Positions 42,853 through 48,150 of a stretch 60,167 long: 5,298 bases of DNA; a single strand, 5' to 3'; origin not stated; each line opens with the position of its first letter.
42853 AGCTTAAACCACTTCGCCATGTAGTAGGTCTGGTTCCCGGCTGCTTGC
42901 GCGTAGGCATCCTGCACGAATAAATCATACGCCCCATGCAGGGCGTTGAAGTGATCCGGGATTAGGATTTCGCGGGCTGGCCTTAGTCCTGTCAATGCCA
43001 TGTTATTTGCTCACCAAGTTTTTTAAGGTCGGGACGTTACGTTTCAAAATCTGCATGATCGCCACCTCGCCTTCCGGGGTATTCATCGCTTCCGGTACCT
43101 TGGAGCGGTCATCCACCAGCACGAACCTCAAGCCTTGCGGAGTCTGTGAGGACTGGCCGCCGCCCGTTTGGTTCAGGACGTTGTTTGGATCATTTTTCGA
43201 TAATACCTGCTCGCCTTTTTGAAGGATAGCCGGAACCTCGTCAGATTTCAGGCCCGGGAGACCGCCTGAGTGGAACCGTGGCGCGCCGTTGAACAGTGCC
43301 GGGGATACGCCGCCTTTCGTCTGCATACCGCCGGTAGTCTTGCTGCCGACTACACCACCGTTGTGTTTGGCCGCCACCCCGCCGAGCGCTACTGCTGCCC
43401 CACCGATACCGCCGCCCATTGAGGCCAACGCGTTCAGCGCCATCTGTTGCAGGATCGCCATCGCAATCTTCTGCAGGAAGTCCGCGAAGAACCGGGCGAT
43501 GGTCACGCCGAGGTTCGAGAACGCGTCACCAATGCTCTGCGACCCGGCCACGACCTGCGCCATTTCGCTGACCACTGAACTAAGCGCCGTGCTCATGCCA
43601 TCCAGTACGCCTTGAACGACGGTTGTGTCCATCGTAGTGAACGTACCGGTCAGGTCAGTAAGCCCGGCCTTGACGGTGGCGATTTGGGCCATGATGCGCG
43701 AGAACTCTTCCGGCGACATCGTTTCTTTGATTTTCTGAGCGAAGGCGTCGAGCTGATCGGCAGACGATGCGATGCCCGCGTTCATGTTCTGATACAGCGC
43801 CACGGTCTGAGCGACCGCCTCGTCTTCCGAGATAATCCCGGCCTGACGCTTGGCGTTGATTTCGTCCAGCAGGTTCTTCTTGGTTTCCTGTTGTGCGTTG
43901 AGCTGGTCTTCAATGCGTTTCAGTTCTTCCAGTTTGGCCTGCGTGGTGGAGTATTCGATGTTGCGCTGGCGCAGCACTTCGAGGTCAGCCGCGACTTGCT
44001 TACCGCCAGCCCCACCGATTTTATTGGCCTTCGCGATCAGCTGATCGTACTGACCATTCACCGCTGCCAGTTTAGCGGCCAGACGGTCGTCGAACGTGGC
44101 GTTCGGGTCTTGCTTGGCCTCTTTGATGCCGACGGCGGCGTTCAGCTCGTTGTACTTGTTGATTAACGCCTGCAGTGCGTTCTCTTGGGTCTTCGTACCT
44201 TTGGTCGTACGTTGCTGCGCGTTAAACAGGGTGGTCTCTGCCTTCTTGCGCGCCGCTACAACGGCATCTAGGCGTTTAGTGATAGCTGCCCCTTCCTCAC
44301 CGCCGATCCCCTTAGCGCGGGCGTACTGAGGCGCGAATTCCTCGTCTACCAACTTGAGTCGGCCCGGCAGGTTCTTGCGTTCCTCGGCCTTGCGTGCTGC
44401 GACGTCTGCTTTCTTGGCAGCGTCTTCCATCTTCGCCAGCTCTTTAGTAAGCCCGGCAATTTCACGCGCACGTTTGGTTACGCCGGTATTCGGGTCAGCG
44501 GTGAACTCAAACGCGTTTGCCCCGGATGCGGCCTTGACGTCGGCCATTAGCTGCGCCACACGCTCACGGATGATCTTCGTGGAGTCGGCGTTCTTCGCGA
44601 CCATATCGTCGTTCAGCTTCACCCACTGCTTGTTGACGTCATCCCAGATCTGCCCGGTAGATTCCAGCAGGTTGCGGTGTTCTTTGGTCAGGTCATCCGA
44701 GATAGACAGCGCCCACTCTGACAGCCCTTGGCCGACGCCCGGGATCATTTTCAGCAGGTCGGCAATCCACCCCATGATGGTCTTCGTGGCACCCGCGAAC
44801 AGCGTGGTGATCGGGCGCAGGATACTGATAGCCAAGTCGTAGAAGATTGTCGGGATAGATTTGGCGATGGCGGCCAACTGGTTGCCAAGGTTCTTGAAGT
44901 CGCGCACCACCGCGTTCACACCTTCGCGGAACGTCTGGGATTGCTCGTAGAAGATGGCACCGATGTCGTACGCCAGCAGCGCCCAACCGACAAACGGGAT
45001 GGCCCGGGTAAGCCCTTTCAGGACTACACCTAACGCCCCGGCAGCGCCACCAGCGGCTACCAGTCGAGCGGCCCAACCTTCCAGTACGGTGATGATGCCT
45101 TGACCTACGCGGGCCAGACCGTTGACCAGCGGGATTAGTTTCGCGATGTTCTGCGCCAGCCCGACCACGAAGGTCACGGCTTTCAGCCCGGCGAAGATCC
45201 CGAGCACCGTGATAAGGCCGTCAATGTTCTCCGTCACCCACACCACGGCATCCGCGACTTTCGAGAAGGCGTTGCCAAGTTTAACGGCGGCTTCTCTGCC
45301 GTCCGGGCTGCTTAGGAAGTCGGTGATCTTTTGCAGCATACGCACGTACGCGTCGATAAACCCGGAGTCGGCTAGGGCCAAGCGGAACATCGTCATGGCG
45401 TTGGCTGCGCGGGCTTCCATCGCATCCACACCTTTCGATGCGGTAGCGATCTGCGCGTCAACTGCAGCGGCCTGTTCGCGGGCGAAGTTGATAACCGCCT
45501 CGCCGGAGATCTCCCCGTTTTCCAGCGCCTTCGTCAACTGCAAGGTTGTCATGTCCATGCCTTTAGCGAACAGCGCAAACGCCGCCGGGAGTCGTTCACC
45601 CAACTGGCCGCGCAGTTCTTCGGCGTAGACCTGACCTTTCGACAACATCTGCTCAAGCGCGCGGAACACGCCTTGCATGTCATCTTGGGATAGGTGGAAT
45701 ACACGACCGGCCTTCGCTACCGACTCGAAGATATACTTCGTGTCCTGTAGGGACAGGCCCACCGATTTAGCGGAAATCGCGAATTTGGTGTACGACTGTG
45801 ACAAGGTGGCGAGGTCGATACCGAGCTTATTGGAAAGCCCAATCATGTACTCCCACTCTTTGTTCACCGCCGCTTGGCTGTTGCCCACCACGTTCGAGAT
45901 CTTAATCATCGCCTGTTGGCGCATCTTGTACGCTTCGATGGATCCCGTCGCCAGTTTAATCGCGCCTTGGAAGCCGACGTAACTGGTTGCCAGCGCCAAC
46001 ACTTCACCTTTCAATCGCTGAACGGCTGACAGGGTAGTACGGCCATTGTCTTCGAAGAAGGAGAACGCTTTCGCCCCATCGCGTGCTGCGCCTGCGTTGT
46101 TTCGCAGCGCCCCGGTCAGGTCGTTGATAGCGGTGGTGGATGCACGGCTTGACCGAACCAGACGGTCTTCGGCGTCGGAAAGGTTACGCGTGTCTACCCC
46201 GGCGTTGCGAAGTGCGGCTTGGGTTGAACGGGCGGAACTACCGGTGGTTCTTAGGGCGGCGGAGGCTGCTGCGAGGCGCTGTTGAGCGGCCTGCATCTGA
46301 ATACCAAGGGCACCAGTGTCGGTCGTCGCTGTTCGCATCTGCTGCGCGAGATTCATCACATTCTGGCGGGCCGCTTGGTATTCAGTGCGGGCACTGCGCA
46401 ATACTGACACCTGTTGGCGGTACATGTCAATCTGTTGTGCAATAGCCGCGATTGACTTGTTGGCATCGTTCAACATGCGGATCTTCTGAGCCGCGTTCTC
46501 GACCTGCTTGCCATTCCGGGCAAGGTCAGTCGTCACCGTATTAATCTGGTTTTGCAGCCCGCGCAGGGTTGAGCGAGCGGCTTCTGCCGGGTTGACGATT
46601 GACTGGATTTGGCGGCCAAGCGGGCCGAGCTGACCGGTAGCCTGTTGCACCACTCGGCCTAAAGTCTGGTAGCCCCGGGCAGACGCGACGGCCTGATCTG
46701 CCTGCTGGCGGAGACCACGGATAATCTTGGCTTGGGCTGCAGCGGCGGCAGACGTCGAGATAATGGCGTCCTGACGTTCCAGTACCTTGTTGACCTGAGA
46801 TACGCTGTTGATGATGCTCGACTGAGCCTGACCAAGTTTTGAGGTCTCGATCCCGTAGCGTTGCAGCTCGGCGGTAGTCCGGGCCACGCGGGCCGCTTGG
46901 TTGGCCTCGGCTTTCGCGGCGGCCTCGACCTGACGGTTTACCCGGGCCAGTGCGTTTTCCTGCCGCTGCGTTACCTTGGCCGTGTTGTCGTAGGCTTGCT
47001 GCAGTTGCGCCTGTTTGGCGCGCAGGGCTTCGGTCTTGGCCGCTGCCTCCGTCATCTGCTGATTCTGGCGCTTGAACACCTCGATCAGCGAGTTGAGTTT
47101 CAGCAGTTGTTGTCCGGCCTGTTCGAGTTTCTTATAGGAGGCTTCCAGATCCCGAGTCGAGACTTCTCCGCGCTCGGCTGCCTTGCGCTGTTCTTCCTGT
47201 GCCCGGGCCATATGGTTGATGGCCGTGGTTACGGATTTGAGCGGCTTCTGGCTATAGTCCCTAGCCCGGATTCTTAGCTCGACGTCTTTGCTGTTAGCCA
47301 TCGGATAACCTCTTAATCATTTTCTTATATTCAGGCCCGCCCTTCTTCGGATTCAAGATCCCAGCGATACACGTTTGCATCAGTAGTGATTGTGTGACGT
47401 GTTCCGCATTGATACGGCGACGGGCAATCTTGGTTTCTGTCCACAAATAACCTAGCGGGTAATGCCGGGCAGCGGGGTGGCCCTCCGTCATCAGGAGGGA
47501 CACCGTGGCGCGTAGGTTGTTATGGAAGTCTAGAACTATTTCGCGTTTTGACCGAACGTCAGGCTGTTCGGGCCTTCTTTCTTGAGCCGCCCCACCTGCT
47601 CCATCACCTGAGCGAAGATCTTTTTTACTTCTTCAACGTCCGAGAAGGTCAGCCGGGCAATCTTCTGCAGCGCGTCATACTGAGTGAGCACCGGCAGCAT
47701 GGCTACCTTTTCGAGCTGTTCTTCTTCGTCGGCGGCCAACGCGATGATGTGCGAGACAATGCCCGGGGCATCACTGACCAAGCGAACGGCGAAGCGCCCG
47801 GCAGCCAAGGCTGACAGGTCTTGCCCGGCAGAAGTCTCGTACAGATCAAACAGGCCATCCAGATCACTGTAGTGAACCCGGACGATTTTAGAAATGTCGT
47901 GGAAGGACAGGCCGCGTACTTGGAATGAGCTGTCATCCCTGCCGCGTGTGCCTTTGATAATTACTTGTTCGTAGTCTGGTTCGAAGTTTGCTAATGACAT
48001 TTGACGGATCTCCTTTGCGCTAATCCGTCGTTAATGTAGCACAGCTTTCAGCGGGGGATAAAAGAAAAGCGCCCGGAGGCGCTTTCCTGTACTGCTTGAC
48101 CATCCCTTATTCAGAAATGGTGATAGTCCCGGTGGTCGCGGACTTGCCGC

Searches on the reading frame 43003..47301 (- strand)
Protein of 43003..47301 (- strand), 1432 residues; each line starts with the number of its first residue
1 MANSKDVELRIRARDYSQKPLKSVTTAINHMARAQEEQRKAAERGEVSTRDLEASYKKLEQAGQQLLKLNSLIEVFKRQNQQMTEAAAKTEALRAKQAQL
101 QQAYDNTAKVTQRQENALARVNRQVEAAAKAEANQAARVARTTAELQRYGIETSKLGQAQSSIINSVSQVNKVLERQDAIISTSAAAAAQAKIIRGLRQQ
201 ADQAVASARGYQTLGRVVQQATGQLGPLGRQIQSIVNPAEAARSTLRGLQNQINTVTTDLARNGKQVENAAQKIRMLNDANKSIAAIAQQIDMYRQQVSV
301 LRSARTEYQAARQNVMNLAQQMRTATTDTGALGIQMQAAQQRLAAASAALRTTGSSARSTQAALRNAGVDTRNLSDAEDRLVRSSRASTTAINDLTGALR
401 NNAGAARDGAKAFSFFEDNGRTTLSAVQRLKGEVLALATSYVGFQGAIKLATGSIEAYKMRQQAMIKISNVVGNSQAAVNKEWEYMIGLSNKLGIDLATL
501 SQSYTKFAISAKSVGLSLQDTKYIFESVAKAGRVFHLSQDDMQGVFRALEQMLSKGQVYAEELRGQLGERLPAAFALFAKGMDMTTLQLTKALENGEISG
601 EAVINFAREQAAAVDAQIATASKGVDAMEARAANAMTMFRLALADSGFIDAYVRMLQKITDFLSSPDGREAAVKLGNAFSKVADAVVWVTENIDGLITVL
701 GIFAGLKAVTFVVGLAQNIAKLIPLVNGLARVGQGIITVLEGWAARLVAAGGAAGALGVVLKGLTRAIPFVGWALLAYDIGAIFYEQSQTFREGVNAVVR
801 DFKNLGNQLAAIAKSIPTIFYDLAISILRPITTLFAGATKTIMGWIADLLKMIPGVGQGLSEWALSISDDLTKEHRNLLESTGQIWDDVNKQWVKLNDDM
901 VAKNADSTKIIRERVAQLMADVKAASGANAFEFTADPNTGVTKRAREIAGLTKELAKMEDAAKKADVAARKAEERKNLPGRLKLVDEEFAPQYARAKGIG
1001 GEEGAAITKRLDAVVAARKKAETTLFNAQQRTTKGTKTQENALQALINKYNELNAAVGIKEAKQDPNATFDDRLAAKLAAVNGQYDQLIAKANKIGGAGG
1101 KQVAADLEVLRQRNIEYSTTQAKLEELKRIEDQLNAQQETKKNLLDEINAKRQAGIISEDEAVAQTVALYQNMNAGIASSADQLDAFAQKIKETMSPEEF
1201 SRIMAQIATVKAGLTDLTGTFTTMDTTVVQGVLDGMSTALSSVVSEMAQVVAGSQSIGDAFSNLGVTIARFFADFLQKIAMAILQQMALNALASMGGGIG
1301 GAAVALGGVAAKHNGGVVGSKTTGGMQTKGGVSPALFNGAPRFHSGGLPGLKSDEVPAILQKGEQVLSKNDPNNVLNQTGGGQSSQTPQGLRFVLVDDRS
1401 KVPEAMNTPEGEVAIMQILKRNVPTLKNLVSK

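Call 25: search_protein_families(library=pfam, proteins=[window:43003-47301:-], max_evalue=0.01)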
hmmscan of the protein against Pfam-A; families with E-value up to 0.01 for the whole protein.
window:43003-47301:- (1432 aa): 3 families
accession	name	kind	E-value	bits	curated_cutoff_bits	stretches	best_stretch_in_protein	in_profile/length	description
PF20155.4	TMP_3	-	5.6e-25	88.6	41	1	471-640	19-187/192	Tape measure protein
PF23067.1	MG280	-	0.0029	17.6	27.4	1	230-340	47-156/259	Uncharacterised protein MG280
PF24627.1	PUMA_CC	-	0.0033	17.8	30.1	1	218-282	3-67/74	PUMA coiled-coil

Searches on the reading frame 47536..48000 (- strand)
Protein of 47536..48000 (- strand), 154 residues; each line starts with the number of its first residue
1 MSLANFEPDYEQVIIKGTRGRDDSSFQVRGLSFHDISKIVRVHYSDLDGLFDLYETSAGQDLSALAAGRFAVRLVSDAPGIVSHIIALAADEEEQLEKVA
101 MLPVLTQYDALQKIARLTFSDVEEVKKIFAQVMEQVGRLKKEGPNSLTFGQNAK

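Call 25: search_protein_families(library=pfam, proteins=[window:47536-48000:-], max_evalue=0.01)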
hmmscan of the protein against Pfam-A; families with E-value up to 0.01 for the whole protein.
window:47536-48000:- (154 aa): 2 families
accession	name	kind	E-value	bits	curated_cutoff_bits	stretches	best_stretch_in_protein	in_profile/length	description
PF23789.1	Pre_tape_measure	-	1.2e-50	171.7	27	1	1-144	1-140/149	Pre-tape measure protein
PF22629.2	ACT_AHAS_ss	-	0.0062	17.1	27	0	74-140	4-63/67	AHAS small subunit-like ACT domain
